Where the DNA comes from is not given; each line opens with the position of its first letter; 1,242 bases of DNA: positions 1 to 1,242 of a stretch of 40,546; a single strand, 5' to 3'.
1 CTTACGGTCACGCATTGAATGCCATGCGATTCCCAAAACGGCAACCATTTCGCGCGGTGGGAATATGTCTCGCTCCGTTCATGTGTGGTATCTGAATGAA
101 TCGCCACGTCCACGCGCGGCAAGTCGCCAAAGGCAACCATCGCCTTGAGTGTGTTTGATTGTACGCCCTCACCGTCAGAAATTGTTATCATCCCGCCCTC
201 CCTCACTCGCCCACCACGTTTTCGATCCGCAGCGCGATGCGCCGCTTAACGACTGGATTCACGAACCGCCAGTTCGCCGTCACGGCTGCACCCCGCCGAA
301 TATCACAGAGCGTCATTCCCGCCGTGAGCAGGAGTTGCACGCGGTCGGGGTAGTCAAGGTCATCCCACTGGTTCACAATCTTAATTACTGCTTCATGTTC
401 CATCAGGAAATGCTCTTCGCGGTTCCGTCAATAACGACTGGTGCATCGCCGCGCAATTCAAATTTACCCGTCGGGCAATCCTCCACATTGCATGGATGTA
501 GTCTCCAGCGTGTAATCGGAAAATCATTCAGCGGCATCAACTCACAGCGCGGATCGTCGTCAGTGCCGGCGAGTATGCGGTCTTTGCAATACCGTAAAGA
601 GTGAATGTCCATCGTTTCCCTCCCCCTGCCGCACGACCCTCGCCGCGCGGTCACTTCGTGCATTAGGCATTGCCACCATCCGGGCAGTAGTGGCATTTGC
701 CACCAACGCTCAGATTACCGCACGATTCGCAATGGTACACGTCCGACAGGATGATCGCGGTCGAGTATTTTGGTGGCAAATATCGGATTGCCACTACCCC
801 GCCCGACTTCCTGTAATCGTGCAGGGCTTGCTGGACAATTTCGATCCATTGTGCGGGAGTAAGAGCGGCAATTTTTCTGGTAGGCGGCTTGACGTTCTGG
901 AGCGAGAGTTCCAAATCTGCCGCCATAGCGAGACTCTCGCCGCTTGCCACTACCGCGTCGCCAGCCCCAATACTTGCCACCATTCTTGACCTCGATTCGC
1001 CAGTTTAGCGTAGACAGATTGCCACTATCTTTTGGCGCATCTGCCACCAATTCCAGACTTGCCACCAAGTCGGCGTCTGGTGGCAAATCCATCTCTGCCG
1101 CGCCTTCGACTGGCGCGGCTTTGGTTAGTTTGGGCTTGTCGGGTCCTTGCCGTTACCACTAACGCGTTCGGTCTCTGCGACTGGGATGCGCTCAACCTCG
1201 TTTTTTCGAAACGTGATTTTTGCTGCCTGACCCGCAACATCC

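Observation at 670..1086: Eleven copies of TTGCCAC(C/T)A in 417 bp: candidate iteron array (origin, centromere or operator cluster)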

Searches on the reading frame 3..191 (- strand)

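Call 52: search_protein_families(library=pfam, proteins=[window:3-191:-], max_evalue=1)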
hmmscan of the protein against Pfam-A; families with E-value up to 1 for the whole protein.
seq(63 aa): 1 family
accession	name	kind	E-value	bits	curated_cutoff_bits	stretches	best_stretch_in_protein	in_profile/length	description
PF06815.18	RVT_connect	-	0.0073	17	23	1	8-54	53-98/102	Reverse transcriptase connection domain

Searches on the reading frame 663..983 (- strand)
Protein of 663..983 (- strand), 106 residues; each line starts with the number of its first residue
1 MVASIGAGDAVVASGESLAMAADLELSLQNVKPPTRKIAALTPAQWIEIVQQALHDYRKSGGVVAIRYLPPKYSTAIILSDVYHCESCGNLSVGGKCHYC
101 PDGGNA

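Call 11: search_protein_families(library=pfam, proteins=[window:663-983:-], max_evalue=0.1)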
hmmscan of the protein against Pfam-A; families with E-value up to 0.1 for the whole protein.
window:663-983:- (106 aa): 3 families
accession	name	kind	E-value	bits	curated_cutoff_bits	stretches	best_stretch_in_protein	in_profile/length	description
PF02132.21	RecR_ZnF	-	0.0053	17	22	1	83-100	2-19/21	RecR, Cys4-zinc finger domain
PF08281.18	Sigma70_r4_2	-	0.04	14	25.7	0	65-85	7-27/54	Sigma-70, region 4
PF06397.17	Desulfoferrod_N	-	0.072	13.2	23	1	81-91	5-15/36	Desulfoferrodoxin, N-terminal domain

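Call 13: search_protein_families(library=phrogs, proteins=[window:663-983:-], max_evalue=0.001)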
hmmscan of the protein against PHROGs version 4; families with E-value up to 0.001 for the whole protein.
window:663-983:- (106 aa): 0 families

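Call 14: find_related_loci(query=window:663-983:-, collection=viral_contigs, flank=6000)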
Query window:663-983:- (106 aa) in viral_contigs; peptide patterns used: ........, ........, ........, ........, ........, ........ (x = any residue, [..] = any of these).
10 stretches matched a pattern, but none encodes a relative of the query by tblastn (E <= 1e-3).

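Call 16: find_homologous_proteins(query=window:663-983:-, max_evalue=0.01)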
Query window:663-983:- (106 aa): 1 proteins with E <= 0.01 among 43 candidates.
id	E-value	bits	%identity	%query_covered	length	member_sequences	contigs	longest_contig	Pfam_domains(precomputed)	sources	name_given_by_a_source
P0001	1.3e-64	233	100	100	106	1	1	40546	-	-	-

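Call 25: find_encoding_contigs(protein=P0001, flank=10000, max_places=6)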
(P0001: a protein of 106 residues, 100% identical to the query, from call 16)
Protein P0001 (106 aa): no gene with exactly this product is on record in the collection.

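Call 52: search_protein_families(library=pfam, proteins=[window:666-926:-], max_evalue=1)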
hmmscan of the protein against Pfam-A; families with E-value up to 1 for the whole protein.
seq(87 aa): 3 families
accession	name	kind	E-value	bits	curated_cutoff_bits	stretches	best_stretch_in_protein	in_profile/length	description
PF02132.21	RecR_ZnF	-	0.0038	17.4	22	1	64-81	2-19/21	RecR, Cys4-zinc finger domain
PF08281.18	Sigma70_r4_2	-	0.027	14.6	25.7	1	46-66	7-27/54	Sigma-70, region 4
PF06397.17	Desulfoferrod_N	-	0.055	13.6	23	1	62-72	5-15/36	Desulfoferrodoxin, N-terminal domain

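Call 54: find_homologous_proteins(query=A2, max_evalue=0.01)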
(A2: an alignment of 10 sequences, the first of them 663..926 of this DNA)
Query A2 (10 sequences) (87 aa, profile of the alignment): 38 proteins with E <= 0.01 among 1773 candidates.
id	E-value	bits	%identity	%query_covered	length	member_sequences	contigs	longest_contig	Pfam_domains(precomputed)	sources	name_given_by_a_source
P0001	1.0e-27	114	100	100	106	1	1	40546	-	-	-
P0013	1.0e-23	101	32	83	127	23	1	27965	-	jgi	jgi:hypothetical protein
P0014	3.2e-21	93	38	74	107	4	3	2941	-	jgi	jgi:hypothetical protein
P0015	3.7e-21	93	37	77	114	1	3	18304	-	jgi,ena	-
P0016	1.7e-20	90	30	83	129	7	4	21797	-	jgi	jgi:hypothetical protein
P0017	3.2e-20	90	-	-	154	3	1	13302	-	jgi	jgi:hypothetical protein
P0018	4.4e-20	89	35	82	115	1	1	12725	-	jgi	-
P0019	6.4e-20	89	37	74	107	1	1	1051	-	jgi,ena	-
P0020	8.7e-20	88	35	78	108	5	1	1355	-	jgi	jgi:hypothetical protein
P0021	2.0e-19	87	32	69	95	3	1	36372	-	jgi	-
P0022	3.2e-19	86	35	74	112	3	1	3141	-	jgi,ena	-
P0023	8.7e-19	85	29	55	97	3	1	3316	-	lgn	-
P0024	9.1e-19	85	29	76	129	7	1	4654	-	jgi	jgi:hypothetical protein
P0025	6.0e-18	82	-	-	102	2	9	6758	-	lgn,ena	-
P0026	1.2e-17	81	28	95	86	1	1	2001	-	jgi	jgi:uncharacterized protein GlcG (DUF336 family)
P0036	2.2e-9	55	-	-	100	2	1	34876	-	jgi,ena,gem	-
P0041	4.6e-8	51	-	-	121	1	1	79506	-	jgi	jgi:hypothetical protein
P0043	3.3e-6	45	-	-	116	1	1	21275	-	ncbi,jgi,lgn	-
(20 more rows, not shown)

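Call 56: find_encoding_contigs(protein=P0041, flank=10000, max_places=2)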
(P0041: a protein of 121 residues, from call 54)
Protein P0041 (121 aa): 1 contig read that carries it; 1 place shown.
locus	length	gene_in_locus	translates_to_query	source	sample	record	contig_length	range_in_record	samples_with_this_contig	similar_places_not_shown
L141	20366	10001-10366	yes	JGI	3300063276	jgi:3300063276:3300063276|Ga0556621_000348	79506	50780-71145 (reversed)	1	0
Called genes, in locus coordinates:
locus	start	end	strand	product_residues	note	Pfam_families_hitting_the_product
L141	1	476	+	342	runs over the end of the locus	PF00589:Phage_integrase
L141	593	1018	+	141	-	-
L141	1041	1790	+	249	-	-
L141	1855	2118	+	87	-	-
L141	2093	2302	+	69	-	-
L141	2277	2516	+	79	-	-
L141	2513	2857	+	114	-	-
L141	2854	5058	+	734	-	PF19263:DUF5906 (faint), PF08706:D5_N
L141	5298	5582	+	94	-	-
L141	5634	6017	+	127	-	PF19067:DUF5763 (weak)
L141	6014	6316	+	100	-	-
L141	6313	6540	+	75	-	-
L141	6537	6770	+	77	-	-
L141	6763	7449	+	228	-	PF01555:N6_N4_Mtase (faint), PF08241:Methyltransf_11 (faint)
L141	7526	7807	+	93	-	PF12728:HTH_17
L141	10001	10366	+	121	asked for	-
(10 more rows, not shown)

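Call 57: find_encoding_contigs(protein=P0036, flank=10000, max_places=2)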
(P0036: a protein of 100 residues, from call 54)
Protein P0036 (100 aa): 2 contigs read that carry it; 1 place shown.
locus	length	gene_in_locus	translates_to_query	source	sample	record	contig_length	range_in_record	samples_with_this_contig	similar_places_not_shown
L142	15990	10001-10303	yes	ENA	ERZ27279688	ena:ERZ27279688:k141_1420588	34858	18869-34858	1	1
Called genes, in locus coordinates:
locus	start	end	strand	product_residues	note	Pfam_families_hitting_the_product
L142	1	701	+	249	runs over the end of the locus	-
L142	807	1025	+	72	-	-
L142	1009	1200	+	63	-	-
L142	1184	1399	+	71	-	-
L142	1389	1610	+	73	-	-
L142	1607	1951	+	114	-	-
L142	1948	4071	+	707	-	PF01807:Zn_ribbon_DnaG, PF08706:D5_N, PF19263:DUF5906 (weak)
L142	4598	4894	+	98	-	-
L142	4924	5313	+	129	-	PF19067:DUF5763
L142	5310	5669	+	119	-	-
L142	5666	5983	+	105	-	-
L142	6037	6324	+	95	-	-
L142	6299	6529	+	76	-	-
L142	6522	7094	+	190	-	PF01555:N6_N4_Mtase (faint), PF08241:Methyltransf_11 (faint)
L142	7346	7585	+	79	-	PF12728:HTH_17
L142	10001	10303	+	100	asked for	-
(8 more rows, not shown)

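Call 58: find_encoding_contigs(protein=P0043, flank=10000, max_places=2)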
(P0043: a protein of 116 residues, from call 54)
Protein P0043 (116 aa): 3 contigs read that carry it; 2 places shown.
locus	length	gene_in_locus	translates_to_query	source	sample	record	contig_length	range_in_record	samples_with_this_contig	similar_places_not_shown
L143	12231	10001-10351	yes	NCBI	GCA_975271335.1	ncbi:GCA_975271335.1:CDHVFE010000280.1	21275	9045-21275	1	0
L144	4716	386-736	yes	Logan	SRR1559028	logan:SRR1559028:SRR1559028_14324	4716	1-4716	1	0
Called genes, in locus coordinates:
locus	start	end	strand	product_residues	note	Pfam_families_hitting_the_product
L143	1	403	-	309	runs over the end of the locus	PF16697:Yop-YscD_cpl, PF00498:FHA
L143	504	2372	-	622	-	PF16697:Yop-YscD_cpl, PF00498:FHA, PF00069:Pkinase, PF07714:PK_Tyr_Ser-Thr, PF14531:Kinase-like (weak), PF16697:Yop-YscD_cpl, PF00498:FHA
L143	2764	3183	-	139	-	-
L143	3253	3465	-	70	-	-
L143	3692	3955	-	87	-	-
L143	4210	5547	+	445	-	PF13374:TPR_10 (faint), PF13176:TPR_7 (faint), PF13424:TPR_12 (weak), PF17874:TPR_MalT (weak)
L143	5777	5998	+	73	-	-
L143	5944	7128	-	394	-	-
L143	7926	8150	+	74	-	-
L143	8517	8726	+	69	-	-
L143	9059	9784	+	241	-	-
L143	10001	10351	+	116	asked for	-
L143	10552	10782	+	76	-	-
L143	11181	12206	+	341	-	PF00239:Resolvase, PF07508:Recombinase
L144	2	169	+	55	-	?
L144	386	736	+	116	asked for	-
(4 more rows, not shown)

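Call 71: search_solved_structures(query=A4, max_evalue=10, show_alignments=2)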
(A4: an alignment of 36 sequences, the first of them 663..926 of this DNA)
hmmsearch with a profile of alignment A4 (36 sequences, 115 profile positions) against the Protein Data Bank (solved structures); distinct sequences matched with E-value up to 10: 1.
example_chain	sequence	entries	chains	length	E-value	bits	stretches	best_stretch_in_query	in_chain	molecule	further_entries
9gsd_A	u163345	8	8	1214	1.3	12.2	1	48-67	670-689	Plasma membrane calcium-transporting ATPase 2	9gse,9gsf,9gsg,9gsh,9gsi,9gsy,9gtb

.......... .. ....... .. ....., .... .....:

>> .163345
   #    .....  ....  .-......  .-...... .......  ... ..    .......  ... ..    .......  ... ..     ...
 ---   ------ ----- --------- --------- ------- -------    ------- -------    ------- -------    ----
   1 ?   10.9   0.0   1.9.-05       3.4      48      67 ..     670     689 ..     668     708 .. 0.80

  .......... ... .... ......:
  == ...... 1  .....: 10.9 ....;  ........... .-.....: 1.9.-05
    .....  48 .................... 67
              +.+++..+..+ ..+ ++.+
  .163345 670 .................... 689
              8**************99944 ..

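Call 74: predict_structure(alignment_id=A4)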
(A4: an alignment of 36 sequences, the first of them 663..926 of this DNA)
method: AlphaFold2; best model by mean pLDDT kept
length: 87 residues; sequences in the alignment: 36
mean_pLDDT: 60.1   pTM: 0.36
mean pLDDT of the five models: 60.1, 59.3, 58.8, 57.4, 57.1
residues with pLDDT >= 90: 0; 70-90: 23; 50-70: 46; < 50: 18
segments of 3 or more residues with pLDDT < 50: 1-13, 85-87
pLDDT, mean of each block of 10 residues (from residue 1): 38 51 80 79 67 57 59 57 51
secondary structure, 60 per line:
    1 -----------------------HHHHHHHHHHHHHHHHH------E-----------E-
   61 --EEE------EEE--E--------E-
elements in order: H24-40 E63-65 E72-74

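Call 78: search_protein_families(library=padloc, proteins=[window:663-926:-, P0041, P0013], max_evalue=0.1)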
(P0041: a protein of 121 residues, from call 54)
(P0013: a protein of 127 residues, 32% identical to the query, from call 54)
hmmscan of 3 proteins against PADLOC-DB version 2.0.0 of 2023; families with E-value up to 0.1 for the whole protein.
window:663-926:- (87 aa): 0 families

P0041 (121 aa): 0 families

P0013 (127 aa): 0 families

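Call 79: search_protein_families(library=ncbifam, proteins=[window:663-926:-, P0041, P0013], max_evalue=0.1)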
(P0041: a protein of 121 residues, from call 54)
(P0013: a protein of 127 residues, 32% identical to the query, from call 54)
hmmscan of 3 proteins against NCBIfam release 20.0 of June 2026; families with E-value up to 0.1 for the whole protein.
window:663-926:- (87 aa): 2 families
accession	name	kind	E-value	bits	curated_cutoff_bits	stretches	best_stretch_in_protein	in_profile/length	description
NF009032.0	PRK12366.1-3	equivalog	0.044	12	773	1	12-73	504-562/651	replication factor A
TIGR00319.1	desulf_FeS4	domain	0.056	13.1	36.05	1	62-72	6-16/34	desulfoferrodoxin FeS4 iron-binding domain-containing protein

P0041 (121 aa): 0 families

P0013 (127 aa): 0 families

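Call 104: fold_search(model_id=the predicted structure, library=pdb)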
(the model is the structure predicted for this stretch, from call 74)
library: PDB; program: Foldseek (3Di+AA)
matches with E <= 10: 24; with E <= 0.001: 0
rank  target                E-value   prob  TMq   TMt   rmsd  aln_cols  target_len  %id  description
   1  8ure_A                3.3e+00  0.21  0.25  0.06   3.3        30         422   27  CryoEM Structure of Allosterically Switchable De Novo Protein sr312, in Open State with Effector Peptide (released 2024-08-14)
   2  2ost_A                4.7e+00  0.06  0.24  0.16  11.1        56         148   25  The structure of a bacterial homing endonuclease : I-Ssp6803I (released 2007-03-20)
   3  9lvj_N                4.7e+00  0.04  0.22  0.08  12.6        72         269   19  Cryo-EM structure of Sestrin2 bound human GATOR2 complex (released 2025-08-13)
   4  1yrx_B                5.4e+00  0.15  0.25  0.20   3.4        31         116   19  Structure of a novel photoreceptor: the BLUF domain of AppA from Rhodobacter sphaeroides (released 2005-06-28)
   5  6mrs                  6.1e+00  0.15  0.25  0.27   3.4        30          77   17  De novo designed protein Peak6 (released 2019-06-12)
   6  2ost_B                6.1e+00  0.04  0.24  0.16  11.2        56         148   25  The structure of a bacterial homing endonuclease : I-Ssp6803I (released 2007-03-20)
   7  2hfn_D                6.6e+00  0.14  0.26  0.16   3.9        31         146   19  Crystal Structures of the Synechocystis Photoreceptor Slr1694 Reveal Distinct Structural States Related to Signaling (released 2006-12-19)
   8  9dd2                  7.0e+00  0.14  0.27  0.10   2.9        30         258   23  Crystal Structure of Designed allosteric facilitated dissociation switch AS5 (released 2025-08-20)
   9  9dd3_A                7.0e+00  0.12  0.26  0.10   3.2        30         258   23  Crystal Structure of Designed allosteric facilitated dissociation switch AS5 in complex state HE (released 2025-08-20)
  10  9olq_G                7.5e+00  0.14  0.26  0.10   2.8        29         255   24  Designed allosteric facilitated dissociation switch AS1_K46L_E50W_K172W_E173Y in complex state THE (released 2025-08-20)
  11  5vlh_A                8.1e+00  0.16  0.30  0.08   3.0        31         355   10  Short PCSK9 delta-P' complex with peptide Pep1 (released 2017-08-16)
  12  9olq_D                8.1e+00  0.12  0.25  0.10   2.9        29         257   24  Designed allosteric facilitated dissociation switch AS1_K46L_E50W_K172W_E173Y in complex state THE (released 2025-08-20)
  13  7nhk_4                8.1e+00  0.03  0.21  0.31  10.3        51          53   18  LsaA, an antibiotic resistance ABCF, in complex with 70S ribosome from Enterococcus faecalis (released 2021-05-05)
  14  9mn8_E                8.1e+00  0.03  0.23  0.04  14.0        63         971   13  Structure of the human mitochondrial transcription initiation transitional complex, TC8 (released 2025-08-06)
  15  8i9r_Cx               8.1e+00  0.01  0.16  0.14  23.3        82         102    7  Cryo-EM structure of a Chaetomium thermophilum pre-60S ribosomal subunit - State 5S RNP (released 2023-05-17)
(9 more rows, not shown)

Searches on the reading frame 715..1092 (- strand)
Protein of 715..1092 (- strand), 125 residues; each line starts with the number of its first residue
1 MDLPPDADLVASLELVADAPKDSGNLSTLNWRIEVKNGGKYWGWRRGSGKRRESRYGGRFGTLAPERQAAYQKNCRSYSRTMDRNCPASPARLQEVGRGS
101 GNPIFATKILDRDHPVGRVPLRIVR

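Call 11: search_protein_families(library=pfam, proteins=[window:715-1092:-], max_evalue=0.1)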
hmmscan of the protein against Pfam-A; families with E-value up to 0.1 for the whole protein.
window:715-1092:- (125 aa): 1 family
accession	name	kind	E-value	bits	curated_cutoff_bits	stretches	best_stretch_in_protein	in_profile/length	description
PF13356.12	Arm-DNA-bind_3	-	0.067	13.8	27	1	31-67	25-60/83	Arm DNA-binding domain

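Call 13: search_protein_families(library=phrogs, proteins=[window:715-1092:-], max_evalue=0.001)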
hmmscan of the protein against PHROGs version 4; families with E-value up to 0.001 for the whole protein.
window:715-1092:- (125 aa): 0 families
